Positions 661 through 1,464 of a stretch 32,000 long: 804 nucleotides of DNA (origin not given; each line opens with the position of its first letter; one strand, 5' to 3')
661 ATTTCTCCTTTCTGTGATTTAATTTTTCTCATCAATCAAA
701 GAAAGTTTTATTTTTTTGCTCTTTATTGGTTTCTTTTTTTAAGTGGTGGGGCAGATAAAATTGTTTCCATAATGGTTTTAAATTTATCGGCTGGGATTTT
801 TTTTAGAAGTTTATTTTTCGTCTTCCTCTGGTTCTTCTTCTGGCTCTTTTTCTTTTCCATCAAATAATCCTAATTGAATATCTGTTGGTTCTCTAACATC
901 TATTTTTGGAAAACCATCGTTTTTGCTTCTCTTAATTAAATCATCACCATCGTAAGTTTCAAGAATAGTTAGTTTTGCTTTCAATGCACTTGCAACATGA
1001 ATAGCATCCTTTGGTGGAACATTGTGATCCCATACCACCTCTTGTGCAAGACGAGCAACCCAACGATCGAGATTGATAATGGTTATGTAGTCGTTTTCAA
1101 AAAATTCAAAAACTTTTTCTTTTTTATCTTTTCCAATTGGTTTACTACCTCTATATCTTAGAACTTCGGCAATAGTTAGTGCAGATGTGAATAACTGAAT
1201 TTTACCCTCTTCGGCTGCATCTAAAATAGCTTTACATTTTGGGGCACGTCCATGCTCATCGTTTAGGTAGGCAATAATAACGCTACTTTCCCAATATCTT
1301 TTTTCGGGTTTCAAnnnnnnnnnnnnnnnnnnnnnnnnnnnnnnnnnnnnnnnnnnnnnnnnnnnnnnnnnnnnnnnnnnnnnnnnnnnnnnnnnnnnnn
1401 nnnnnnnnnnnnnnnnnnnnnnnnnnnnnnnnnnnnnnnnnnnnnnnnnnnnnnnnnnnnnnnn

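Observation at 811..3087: IS1595-type transposase, an orphan protein and a TTG-started PIN nuclease packed into one strongly promoted operon: passenger-carrying IS or a new toxin/defence module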

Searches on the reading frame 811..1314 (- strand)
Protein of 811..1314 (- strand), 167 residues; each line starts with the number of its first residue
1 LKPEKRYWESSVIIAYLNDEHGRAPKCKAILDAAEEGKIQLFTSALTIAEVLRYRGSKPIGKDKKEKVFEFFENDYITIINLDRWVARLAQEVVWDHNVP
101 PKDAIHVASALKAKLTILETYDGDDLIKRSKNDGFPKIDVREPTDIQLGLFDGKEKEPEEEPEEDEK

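Call 4: search_protein_families(library=pfam, proteins=[window:811-1314:-], max_evalue=1)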
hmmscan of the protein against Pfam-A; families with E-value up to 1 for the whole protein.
window:811-1314:- (167 aa): 2 families
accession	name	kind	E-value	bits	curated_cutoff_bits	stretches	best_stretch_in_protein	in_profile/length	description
PF01850.27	PIN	-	1.7e-13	51.6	23.6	1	10-124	5-113/120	PIN domain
PF13470.12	PIN_3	-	6.9e-05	24.1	27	1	11-122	7-113/115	PIN domain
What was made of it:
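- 811..1314 (-): VapC-like PIN nuclease (167 aa, TTG start overlapping the X stop as TTGA). Acidic residues E9, E50, D103, D122. Disordered acidic C-terminal tail. Pfam PIN 1.7e-13 (call 4).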

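Call 5: search_protein_families(library=padloc, proteins=[window:811-1314:-], max_evalue=1)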
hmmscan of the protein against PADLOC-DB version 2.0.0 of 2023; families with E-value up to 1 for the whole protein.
window:811-1314:- (167 aa): 0 families

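Call 6: search_protein_families(library=ncbifam, proteins=[window:811-1314:-], max_evalue=1)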
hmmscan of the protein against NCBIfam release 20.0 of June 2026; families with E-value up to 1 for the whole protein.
window:811-1314:- (167 aa): 0 families

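Call 52: search_solved_structures(query=A4, max_evalue=1, show_alignments=2)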
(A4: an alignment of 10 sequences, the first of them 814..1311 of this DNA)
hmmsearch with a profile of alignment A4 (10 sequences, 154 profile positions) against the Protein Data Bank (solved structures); distinct sequences matched with E-value up to 1: 1.
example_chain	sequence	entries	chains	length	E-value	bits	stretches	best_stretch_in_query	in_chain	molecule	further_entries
7by2_B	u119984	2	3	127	0.034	17.2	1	45-117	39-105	Ribonuclease VapC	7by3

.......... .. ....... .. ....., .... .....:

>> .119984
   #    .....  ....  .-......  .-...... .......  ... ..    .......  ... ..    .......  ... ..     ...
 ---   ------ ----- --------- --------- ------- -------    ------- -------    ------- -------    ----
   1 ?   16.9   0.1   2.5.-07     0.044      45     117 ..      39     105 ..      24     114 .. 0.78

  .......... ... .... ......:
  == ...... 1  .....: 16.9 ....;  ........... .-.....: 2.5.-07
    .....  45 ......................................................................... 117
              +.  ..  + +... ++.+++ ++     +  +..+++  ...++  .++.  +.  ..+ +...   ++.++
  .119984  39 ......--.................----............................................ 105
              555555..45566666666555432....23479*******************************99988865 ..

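Call 60: search_protein_families(library=phrogs, proteins=[window:811-1311:-], max_evalue=0.01)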
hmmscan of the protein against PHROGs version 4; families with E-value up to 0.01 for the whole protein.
window:811-1311:- (166 aa): 1 family
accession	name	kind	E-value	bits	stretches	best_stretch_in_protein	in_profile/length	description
phrog_9972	-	unknown function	0.00099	20.4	1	37-122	29-110/124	-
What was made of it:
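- Checked: Middle ORF, 1311-2036/2060: no hit in Pfam, NCBIfam, PADLOC or PHROGs (calls 4-6, 60).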

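Call 66: list_cluster_members(proteins=[P0160, P0174, P0008, window:814-1311:-, window:171-371:+])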
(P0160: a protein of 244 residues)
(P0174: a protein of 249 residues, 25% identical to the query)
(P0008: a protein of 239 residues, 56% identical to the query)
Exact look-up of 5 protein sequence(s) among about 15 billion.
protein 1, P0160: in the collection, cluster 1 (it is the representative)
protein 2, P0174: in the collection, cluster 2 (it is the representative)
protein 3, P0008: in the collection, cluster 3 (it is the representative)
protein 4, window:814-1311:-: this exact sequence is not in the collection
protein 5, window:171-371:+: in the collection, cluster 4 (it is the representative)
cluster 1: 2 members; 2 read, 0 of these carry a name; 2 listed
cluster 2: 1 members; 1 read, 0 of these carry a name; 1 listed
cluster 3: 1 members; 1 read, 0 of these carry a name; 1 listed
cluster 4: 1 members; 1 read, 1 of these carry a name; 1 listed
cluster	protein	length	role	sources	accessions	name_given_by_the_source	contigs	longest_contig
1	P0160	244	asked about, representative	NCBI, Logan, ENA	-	-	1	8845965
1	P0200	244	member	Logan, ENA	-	-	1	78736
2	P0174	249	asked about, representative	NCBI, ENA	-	-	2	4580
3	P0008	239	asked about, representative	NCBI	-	-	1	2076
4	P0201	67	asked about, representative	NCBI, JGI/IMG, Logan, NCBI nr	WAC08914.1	MAG: hypothetical protein OS130_06955 [Thermodesulfobacteriota bacterium] | hypothetical protein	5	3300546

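Call 96: find_homologous_proteins(query=A4, max_evalue=1e-8)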
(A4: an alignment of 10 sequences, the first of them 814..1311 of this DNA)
Query A4 (10 sequences) (166 aa, profile of the alignment): 1078 proteins with E <= 1e-8 among 4215 candidates; the best 120 are listed.
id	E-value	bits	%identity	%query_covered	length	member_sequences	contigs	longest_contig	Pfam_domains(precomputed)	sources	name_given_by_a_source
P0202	5.2e-68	246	60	100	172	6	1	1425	PF01850.28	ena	-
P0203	2.3e-67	244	62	99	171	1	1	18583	PF01850.28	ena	-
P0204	3.4e-67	243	63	93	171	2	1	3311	PF01850.28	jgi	jgi:predicted nucleic acid-binding protein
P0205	4.0e-67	243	62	95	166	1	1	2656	PF01850.28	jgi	-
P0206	1.1e-66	241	62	90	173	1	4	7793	PF01850.28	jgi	jgi:predicted nucleic acid-binding protein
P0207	2.5e-66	240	67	89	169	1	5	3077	PF01850.28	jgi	jgi:predicted nucleic acid-binding protein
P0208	3.3e-66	240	100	100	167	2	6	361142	PF01850.28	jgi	jgi:predicted nucleic acid-binding protein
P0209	9.6e-66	238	58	100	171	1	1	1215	PF01850.28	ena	-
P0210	4.0e-65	236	60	96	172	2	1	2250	PF01850.28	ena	-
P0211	4.1e-65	236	60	90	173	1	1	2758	PF01850.28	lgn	-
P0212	4.5e-65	236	62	99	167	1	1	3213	PF01850.28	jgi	-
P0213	8.7e-65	235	63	93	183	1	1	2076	PF01850.28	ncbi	-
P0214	1.9e-64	234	62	90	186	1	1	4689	PF01850.28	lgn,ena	-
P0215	2.0e-64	234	59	100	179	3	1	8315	PF01850.28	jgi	jgi:predicted nucleic acid-binding protein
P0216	2.5e-63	230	60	90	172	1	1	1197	PF01850.28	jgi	jgi:predicted nucleic acid-binding protein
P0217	5.1e-63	229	63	90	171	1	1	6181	PF01850.28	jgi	jgi:predicted nucleic acid-binding protein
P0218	7.2e-63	229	60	100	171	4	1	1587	PF01850.28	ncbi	-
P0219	4.6e-62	226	64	93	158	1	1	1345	PF01850.28,PF13470.13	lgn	-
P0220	7.8e-62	226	60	94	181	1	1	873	PF01850.28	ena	-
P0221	1.3e-61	225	65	93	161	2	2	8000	PF01850.28,PF13470.13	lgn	-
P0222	9.9e-58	212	37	83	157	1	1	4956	PF01850.28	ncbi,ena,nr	ncbi:MAG TPA: type II toxin-antitoxin system VapC family toxin [Candidatus Woesebacteria bacterium]|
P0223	5.0e-56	207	50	83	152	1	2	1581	PF01850.28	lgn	-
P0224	5.2e-56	207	37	83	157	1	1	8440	PF01850.28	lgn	-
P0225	5.9e-56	207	46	84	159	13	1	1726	PF01850.28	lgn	-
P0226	1.8e-55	205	46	84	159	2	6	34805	PF01850.28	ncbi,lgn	-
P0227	3.9e-55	204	48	83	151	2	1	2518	PF01850.28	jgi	jgi:predicted nucleic acid-binding protein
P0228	4.7e-55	204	43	83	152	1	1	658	PF01850.28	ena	-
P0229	1.1e-54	202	40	93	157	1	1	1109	PF01850.28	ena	-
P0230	1.6e-54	202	45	84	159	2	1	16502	PF01850.28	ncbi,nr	ncbi:MAG: type II toxin-antitoxin system VapC family toxin [Nitrospinae bacterium]|nr:type II toxin-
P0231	1.6e-54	202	43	83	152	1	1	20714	PF01850.28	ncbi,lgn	ncbi:MAG: type II toxin-antitoxin system VapC family toxin [Micropepsaceae bacterium]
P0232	1.9e-54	202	57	92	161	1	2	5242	PF01850.28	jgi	-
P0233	2.0e-54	202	44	96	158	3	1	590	PF01850.28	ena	-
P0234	2.5e-54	201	49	89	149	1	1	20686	PF01850.28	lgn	-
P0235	2.9e-54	201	63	85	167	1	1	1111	PF01850.28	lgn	-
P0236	3.1e-54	201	45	96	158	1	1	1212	PF01850.28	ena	-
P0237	5.0e-54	200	42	85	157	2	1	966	PF01850.28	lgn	-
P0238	6.0e-54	200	54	93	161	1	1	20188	PF01850.28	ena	-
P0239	7.0e-54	200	43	89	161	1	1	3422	PF01850.28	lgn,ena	-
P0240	8.9e-54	199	45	89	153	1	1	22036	PF01850.28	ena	-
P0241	1.0e-53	199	34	89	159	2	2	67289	PF01850.28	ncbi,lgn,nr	ncbi:MAG: type II toxin-antitoxin system VapC family toxin [Planctomycetes bacterium]|nr:type II tox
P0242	1.3e-53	199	45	83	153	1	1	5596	PF01850.28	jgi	jgi:predicted nucleic acid-binding protein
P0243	1.3e-53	199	49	84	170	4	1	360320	PF01850.28,PF13470.13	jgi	jgi:predicted nucleic acid-binding protein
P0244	1.3e-53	199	45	84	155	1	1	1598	PF01850.28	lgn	-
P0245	1.4e-53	199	45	88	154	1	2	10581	PF01850.28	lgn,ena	-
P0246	1.6e-53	199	37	84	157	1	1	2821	PF01850.28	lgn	-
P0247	1.6e-53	199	43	92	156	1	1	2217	PF01850.28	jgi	jgi:predicted nucleic acid-binding protein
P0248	1.6e-53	199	44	90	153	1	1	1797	PF01850.28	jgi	-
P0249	1.8e-53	198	45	95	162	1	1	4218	PF01850.28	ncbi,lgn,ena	-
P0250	1.9e-53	198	46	84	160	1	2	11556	PF01850.28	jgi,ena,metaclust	metaclust:\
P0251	1.9e-53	198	46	89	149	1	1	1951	PF01850.28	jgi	jgi:predicted nucleic acid-binding protein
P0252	2.4e-53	198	44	83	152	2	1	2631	PF01850.28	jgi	-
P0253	2.5e-53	198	44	83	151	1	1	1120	PF01850.28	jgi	jgi:predicted nucleic acid-binding protein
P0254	3.0e-53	198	45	89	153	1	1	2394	PF01850.28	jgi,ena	-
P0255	3.5e-53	198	46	84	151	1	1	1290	PF01850.28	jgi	jgi:predicted nucleic acid-binding protein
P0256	3.5e-53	198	43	88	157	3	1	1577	PF01850.28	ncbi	-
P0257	3.8e-53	197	41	86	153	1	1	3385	PF01850.28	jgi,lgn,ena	-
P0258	4.2e-53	197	46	89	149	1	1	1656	PF01850.28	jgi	jgi:predicted nucleic acid-binding protein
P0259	4.8e-53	197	43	83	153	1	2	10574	PF01850.28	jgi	jgi:predicted nucleic acid-binding protein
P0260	4.8e-53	197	46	90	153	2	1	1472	PF01850.28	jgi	jgi:predicted nucleic acid-binding protein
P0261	5.1e-53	197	45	83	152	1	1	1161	PF01850.28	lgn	-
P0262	5.2e-53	197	46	86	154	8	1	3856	PF01850.28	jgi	-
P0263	5.6e-53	197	44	90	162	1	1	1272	PF01850.28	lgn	-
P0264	5.8e-53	197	44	89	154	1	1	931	PF01850.28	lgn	-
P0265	6.0e-53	197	44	85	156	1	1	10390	PF01850.28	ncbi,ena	-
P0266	7.9e-53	196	43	85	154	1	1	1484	PF01850.28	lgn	-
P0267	8.1e-53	196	41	84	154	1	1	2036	PF01850.28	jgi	-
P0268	8.3e-53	196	46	83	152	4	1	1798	PF01850.28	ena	-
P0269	8.5e-53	196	46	84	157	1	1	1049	PF01850.28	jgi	jgi:hypothetical protein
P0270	8.5e-53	196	44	84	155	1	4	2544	PF01850.28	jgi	jgi:predicted nucleic acid-binding protein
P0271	8.9e-53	196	43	90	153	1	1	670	PF01850.28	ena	-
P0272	9.6e-53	196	43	89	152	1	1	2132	PF01850.28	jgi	jgi:predicted nucleic acid-binding protein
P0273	1.1e-52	196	45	89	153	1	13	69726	PF01850.28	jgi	jgi:predicted nucleic acid-binding protein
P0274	1.1e-52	196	43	83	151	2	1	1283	PF01850.28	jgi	jgi:predicted nucleic acid-binding protein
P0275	1.2e-52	196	44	92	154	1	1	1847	PF01850.28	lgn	-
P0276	1.4e-52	196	42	83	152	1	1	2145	PF01850.28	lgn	-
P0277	1.5e-52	195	40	90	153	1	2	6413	PF01850.28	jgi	jgi:predicted nucleic acid-binding protein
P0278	1.6e-52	195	42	90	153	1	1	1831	PF01850.28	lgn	-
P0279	1.6e-52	195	42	87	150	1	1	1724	PF01850.28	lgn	-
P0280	1.6e-52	195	42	84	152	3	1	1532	PF01850.28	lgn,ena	-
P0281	2.0e-52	195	49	84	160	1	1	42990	PF01850.28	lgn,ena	-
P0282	2.1e-52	195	46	84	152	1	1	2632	PF01850.28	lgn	-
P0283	2.2e-52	195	46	84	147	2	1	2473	PF01850.28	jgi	jgi:predicted nucleic acid-binding protein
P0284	2.5e-52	195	43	83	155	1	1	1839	PF01850.28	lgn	-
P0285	2.8e-52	195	43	90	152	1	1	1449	PF01850.28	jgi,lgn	jgi:predicted nucleic acid-binding protein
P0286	2.8e-52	195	45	89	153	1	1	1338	PF01850.28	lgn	-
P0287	3.0e-52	195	44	84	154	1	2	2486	PF01850.28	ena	-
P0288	3.0e-52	194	45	85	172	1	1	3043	PF01850.28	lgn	-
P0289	3.1e-52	194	46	84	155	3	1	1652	PF01850.28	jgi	jgi:predicted nucleic acid-binding protein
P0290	3.2e-52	194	49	84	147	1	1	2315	PF01850.28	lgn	-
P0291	3.2e-52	194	43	84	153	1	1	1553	PF01850.28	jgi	jgi:predicted nucleic acid-binding protein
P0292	3.3e-52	194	45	84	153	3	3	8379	PF01850.28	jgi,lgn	-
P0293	3.5e-52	194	42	90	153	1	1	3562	PF01850.28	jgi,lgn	-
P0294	3.6e-52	194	45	84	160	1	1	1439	PF01850.28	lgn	-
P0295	3.6e-52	194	40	84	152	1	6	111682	PF01850.28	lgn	-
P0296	3.8e-52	194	42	85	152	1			PF01850.28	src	-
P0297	3.9e-52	194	42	88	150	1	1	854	PF01850.28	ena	-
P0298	4.3e-52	194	45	90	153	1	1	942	PF01850.28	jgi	jgi:predicted nucleic acid-binding protein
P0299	4.7e-52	194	44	84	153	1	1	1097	PF01850.28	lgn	-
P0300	5.1e-52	194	41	84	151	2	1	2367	PF01850.28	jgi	jgi:predicted nucleic acid-binding protein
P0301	5.2e-52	194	43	84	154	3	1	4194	PF01850.28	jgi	jgi:predicted nucleic acid-binding protein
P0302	5.5e-52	194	45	89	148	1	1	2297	PF01850.28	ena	-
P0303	5.6e-52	194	44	89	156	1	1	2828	PF01850.28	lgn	-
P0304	5.6e-52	194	45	90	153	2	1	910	PF01850.28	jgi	jgi:predicted nucleic acid-binding protein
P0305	5.7e-52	194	47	83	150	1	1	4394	PF01850.28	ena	-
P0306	5.7e-52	194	47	83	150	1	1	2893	PF01850.28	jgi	-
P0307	5.8e-52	194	44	87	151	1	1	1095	PF01850.28,PF13470.13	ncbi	-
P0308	6.1e-52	193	40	90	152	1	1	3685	PF01850.28,PF13470.13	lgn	-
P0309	6.9e-52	193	44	84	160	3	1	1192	PF01850.28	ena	-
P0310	7.2e-52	193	44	84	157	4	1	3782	PF01850.28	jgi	jgi:predicted nucleic acid-binding protein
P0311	8.1e-52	193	37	84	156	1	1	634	PF01850.28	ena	-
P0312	8.5e-52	193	42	90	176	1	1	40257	PF01850.28,PF13470.13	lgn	-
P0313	8.7e-52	193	39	88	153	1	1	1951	PF01850.28,PF13470.13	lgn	-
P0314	9.1e-52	193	43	90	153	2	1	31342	PF01850.28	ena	-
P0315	1.1e-51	193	43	85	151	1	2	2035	PF01850.28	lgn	-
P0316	1.1e-51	193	40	90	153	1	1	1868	PF01850.28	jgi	jgi:predicted nucleic acid-binding protein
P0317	1.2e-51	193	47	95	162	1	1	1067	PF01850.28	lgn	-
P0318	1.2e-51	193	44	84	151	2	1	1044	PF01850.28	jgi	jgi:predicted nucleic acid-binding protein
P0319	1.2e-51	193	43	84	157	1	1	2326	PF01850.28,PF13470.13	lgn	-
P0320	1.2e-51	193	43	89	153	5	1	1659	PF01850.28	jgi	-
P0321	1.2e-51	193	39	88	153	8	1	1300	PF01850.28,PF13470.13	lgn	-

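Call 97: find_encoding_contigs(protein=P0273, flank=4000, max_places=10)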
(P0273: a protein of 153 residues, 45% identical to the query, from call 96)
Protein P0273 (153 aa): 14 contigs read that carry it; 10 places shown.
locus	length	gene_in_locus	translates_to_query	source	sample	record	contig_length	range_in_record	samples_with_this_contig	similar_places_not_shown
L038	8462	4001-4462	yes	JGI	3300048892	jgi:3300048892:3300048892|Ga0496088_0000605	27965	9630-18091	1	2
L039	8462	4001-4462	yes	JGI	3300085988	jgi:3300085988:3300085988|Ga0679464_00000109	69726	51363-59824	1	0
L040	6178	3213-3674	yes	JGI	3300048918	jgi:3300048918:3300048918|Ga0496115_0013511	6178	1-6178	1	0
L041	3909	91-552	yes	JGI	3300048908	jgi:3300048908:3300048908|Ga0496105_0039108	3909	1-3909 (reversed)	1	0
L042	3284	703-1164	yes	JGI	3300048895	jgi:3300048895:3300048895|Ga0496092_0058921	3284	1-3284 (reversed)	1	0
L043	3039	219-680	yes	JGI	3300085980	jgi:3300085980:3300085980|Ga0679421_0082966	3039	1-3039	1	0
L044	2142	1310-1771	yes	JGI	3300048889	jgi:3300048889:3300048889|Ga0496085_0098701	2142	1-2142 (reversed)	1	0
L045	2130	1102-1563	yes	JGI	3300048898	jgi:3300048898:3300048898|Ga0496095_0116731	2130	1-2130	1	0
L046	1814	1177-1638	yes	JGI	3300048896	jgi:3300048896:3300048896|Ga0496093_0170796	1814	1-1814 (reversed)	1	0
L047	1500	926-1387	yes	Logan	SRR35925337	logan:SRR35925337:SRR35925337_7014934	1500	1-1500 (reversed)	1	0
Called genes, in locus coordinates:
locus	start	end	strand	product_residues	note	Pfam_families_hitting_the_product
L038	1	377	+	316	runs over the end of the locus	PF01370:Epimerase, PF04321:RmlD_sub_bind, PF16363:GDP_Man_Dehyd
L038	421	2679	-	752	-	-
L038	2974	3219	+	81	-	-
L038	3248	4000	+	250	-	-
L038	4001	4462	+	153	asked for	PF01850:PIN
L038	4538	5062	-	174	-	PF05981:CreA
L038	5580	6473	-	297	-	PF02945:Endonuclease_7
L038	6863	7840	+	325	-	PF03401:TctC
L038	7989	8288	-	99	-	PF00216:Bac_DNA_binding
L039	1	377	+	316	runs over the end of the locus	PF01370:Epimerase, PF04321:RmlD_sub_bind, PF16363:GDP_Man_Dehyd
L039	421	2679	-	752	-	-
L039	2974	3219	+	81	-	-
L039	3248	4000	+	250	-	-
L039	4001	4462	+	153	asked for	PF01850:PIN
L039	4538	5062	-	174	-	PF05981:CreA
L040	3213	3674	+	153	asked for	PF01850:PIN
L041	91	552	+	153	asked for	PF01850:PIN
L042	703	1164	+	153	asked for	PF01850:PIN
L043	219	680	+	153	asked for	PF01850:PIN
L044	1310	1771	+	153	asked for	PF01850:PIN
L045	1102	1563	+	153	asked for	PF01850:PIN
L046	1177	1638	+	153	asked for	PF01850:PIN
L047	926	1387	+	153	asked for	PF01850:PIN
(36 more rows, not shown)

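Call 104: predict_structure(alignment_id=A6)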
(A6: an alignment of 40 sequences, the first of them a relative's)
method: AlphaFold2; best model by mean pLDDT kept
length: 167 residues; sequences in the alignment: 40
mean_pLDDT: 86.8   pTM: 0.80
mean pLDDT of the five models: 86.8, 85.5, 85.4, 84.4, 83.9
residues with pLDDT >= 90: 119; 70-90: 25; 50-70: 4; < 50: 19
segments of 3 or more residues with pLDDT < 50: 148-164
pLDDT, mean of each block of 10 residues (from residue 1): 93 94 94 96 96 84 94 98 97 94 96 96 82 88 72 43 48
secondary structure, 60 per line:
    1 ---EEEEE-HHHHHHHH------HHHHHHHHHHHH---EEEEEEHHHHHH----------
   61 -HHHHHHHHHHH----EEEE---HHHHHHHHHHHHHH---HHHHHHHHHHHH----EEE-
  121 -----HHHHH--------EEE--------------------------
elements in order: E4-8 H10-17 H24-35 E39-44 H45-50 H62-72 E77-80 H84-97 H101-112 E117-119 H126-130 E139-141
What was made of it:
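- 811..1314 (-): AF2 model pLDDT 86.8 (call 104).
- On VapBC-type type II toxin-antitoxin: AF2 pLDDT 86.8 (call 104).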
